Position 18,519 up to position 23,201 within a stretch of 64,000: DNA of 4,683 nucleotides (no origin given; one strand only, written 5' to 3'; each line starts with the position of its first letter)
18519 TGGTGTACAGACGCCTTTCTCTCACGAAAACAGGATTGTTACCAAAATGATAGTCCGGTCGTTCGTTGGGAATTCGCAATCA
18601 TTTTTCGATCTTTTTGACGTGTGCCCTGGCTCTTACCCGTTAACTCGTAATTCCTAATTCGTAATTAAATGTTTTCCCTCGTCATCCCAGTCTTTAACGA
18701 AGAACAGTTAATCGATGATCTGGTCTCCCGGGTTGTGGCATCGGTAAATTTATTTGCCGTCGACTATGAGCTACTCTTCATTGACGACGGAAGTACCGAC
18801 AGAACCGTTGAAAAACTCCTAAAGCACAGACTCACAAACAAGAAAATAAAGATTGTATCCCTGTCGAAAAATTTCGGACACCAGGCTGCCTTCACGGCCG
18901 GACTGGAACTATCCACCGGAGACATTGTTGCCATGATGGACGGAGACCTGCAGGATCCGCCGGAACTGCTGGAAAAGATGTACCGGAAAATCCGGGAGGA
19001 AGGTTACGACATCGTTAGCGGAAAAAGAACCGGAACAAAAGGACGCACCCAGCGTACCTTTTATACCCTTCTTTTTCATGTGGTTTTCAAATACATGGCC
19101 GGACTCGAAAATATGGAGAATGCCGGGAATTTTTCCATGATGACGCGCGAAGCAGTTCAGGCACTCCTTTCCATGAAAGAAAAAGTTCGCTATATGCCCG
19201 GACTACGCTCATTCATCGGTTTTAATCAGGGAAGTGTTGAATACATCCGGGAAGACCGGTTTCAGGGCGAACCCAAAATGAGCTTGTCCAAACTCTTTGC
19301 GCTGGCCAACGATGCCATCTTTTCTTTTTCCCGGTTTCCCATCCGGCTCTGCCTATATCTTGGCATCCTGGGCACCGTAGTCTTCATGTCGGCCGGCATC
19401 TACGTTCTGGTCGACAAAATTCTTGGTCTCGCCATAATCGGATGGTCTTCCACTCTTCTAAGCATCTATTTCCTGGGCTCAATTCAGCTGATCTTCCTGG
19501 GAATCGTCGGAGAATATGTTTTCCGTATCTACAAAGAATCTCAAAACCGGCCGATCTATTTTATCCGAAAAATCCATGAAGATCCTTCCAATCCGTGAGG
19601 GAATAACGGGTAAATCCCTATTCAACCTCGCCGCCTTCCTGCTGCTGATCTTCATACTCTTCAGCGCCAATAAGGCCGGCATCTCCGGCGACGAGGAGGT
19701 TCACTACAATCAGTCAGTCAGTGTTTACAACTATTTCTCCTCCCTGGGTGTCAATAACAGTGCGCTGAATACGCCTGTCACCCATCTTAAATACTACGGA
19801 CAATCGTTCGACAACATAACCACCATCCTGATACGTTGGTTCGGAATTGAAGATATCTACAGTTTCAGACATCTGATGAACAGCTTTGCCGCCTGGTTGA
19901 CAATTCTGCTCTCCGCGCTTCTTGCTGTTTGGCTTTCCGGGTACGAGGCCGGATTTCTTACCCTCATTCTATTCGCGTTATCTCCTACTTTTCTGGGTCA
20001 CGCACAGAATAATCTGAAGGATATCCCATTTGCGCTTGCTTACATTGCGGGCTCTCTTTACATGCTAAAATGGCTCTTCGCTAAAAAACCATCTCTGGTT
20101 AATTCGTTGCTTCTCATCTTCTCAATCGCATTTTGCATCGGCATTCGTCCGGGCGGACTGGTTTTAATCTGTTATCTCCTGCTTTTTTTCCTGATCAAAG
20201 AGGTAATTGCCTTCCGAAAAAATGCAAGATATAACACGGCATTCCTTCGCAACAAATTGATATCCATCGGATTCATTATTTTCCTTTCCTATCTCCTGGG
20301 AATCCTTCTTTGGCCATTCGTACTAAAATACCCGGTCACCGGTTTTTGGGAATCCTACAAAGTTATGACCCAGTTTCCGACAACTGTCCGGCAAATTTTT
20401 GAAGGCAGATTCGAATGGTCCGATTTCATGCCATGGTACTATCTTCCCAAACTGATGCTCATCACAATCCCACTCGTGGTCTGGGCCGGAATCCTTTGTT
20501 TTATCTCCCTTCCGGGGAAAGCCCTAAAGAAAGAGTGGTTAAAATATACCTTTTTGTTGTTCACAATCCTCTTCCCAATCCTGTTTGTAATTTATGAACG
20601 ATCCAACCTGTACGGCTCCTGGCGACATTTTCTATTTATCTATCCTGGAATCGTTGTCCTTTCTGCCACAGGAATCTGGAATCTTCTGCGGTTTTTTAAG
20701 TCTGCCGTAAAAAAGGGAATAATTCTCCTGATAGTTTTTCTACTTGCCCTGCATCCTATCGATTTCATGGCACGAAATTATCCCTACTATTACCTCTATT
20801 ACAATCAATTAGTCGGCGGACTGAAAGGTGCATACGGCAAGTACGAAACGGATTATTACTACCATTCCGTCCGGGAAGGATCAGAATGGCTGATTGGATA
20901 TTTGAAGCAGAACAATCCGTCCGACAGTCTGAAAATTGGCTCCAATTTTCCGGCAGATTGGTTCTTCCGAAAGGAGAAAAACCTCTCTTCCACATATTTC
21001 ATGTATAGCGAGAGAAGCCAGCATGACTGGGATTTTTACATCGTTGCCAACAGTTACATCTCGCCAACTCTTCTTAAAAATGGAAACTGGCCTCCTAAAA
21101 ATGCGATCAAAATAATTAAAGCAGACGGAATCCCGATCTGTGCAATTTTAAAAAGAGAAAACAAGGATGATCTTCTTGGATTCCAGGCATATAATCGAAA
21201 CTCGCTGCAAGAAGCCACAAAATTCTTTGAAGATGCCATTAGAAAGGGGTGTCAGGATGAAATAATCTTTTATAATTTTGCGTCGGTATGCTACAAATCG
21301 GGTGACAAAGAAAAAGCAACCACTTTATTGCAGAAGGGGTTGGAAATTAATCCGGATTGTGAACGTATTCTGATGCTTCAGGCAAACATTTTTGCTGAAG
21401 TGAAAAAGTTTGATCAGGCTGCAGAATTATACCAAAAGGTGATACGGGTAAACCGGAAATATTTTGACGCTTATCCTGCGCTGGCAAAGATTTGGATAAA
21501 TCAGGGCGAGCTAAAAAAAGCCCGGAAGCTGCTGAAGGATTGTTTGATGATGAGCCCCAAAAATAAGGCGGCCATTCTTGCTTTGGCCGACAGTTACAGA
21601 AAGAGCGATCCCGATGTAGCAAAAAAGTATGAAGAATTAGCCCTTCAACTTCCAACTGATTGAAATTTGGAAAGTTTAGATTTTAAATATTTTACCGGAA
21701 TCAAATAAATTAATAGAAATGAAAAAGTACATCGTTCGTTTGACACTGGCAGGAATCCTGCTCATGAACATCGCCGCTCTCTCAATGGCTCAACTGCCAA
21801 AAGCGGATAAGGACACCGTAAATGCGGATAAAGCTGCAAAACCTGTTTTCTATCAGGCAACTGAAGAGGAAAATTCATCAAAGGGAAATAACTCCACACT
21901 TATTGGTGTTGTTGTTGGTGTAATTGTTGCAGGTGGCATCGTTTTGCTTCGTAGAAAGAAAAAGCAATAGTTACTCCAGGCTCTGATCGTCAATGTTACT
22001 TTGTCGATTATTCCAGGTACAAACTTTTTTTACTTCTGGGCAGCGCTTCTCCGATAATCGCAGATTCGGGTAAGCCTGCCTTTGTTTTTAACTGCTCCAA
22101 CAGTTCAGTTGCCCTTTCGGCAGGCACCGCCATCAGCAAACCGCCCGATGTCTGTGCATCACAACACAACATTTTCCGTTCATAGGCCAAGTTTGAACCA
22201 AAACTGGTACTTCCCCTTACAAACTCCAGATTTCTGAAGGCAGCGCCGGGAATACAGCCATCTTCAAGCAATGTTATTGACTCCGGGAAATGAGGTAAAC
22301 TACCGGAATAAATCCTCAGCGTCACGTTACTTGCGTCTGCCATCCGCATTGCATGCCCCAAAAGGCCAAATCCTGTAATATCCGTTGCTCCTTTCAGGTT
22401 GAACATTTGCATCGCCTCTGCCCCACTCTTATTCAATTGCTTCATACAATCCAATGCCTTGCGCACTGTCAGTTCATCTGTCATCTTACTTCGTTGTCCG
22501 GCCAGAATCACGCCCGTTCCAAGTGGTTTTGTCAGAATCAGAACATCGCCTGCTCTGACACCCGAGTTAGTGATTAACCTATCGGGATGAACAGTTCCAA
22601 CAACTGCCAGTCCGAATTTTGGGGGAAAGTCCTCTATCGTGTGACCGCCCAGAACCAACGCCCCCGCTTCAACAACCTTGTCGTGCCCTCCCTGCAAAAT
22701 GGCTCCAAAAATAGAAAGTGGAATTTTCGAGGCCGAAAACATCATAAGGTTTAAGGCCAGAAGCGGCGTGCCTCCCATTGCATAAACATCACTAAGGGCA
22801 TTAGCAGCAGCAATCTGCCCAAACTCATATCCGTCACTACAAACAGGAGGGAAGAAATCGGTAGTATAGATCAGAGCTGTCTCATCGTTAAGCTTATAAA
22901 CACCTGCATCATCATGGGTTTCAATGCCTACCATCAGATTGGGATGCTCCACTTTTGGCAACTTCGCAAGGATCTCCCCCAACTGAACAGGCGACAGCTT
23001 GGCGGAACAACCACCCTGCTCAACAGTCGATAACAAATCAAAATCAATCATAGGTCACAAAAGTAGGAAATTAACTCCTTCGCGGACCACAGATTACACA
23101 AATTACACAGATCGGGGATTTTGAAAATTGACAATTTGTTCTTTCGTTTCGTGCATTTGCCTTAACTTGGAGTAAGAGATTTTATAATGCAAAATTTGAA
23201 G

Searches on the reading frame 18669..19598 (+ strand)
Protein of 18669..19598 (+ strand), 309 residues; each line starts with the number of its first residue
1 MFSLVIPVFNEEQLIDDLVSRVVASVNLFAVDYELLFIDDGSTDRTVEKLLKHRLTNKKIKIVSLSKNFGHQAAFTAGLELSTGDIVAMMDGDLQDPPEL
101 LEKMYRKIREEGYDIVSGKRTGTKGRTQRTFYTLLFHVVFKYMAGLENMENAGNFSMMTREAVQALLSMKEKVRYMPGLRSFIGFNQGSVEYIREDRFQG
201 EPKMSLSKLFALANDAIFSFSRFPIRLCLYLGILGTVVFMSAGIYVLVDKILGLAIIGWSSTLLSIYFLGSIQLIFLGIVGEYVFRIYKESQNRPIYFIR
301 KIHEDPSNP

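Call 28: search_protein_families(library=pfam, proteins=[window:18669-19598:+], max_evalue=0.0001)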
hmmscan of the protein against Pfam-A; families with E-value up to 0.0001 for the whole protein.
window:18669-19598:+ (309 aa): 3 families
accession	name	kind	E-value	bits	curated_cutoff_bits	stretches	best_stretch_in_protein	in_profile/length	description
PF00535.33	Glycos_transf_2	-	1.5e-33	116.5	23.3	1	3-165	1-166/168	Glycosyl transferase family 2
PF10111.15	Glyco_tranf_2_2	-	7.3e-08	32.7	27.3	1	3-106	1-104/276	Glycosyltransferase like family 2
PF13641.12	Glyco_tranf_2_3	-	2.9e-05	24.6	27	1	2-167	3-175/230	Glycosyltransferase like family 2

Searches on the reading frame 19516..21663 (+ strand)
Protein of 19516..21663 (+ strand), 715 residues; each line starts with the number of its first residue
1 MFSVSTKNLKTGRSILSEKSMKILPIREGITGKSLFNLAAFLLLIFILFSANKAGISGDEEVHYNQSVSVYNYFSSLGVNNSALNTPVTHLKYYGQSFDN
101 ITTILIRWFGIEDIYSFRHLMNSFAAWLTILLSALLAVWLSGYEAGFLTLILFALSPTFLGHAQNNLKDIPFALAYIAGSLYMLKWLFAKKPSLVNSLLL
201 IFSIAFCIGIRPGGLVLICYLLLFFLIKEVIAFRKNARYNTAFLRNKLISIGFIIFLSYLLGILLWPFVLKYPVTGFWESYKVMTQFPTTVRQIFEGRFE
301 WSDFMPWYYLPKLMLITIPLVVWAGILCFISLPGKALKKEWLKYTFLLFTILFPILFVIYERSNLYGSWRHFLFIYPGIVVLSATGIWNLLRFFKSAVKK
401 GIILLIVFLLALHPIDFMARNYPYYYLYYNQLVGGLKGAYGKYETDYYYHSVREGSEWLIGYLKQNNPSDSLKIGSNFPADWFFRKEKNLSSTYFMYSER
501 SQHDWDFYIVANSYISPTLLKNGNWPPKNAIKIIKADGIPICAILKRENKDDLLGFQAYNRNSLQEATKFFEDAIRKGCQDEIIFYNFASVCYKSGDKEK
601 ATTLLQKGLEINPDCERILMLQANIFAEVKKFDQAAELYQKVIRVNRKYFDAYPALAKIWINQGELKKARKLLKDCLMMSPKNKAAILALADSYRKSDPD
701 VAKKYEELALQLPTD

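Call 28: search_protein_families(library=pfam, proteins=[window:19516-21663:+], max_evalue=0.0001)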
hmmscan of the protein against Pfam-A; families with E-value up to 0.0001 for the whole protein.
window:19516-21663:+ (715 aa): 15 families
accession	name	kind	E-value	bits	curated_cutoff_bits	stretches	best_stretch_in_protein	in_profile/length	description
PF14559.12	TPR_19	-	2.1e-15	57.2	25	1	630-689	5-63/68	Tetratricopeptide repeat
PF07719.23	TPR_2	-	4.8e-14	51.7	27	0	585-615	4-34/34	Tetratricopeptide repeat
PF13428.12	TPR_14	-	2.3e-10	40.5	23.5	0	589-624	8-43/44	Tetratricopeptide repeat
PF00515.34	TPR_1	-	1.7e-09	37.5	27.8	0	619-649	4-34/34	Tetratricopeptide repeat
PF13181.12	TPR_8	-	2.2e-09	37.2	25.7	0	585-615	4-34/34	Tetratricopeptide repeat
PF13414.12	TPR_11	-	2.5e-07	30.7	26.8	0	624-662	2-40/42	TPR repeat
PF13424.12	TPR_12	-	4.1e-07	30.5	30.1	0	617-667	4-55/77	Tetratricopeptide repeat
PF23914.1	TPR_CcmH_CycH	-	1.2e-06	28.9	42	0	553-644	55-149/158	Cytochrome c-type biogenesis protein H TPR domain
PF13432.12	TPR_16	-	8.4e-06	26.6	32.7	0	622-674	3-55/65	Tetratricopeptide repeat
PF13374.12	TPR_10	-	2.2e-05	24.8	27.5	0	656-677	8-29/42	Tetratricopeptide repeat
PF25063.1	ARM_TT21_C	-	2.4e-05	24.7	35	0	588-645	101-158/209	Tetratricopeptide repeat protein 21 C-terminal ARM domain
PF25062.1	ARM_TT21_N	-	4.2e-05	23.8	40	1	560-687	78-205/222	Tetratricopeptide repeat protein 21 N-terminal ARM repeat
PF17874.7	TPR_MalT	-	4.8e-05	23.2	45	0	607-684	113-195/336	MalT-like TPR region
PF09295.16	ChAPs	-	6.8e-05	22.5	20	0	600-687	218-305/395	ChAPs (Chs5p-Arf1p-binding proteins)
PF14853.12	Fis1_TPR_C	-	8.8e-05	23.1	25.3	0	588-631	7-50/53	Fis1 C-terminal tetratricopeptide repeat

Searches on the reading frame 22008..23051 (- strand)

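Call 28: search_protein_families(library=pfam, proteins=[window:22008-23051:-], max_evalue=0.0001)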
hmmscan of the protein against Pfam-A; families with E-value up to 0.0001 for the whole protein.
window:22008-23051:- (347 aa): 2 families
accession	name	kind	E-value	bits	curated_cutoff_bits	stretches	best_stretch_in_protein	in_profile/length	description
PF00586.29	AIRS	-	3.5e-23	82.6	24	1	47-154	2-112/112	AIR synthase related protein, N-terminal domain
PF02769.27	AIRS_C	-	7.4e-19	68.9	23.1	1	166-345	1-154/156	AIR synthase related protein, C-terminal domain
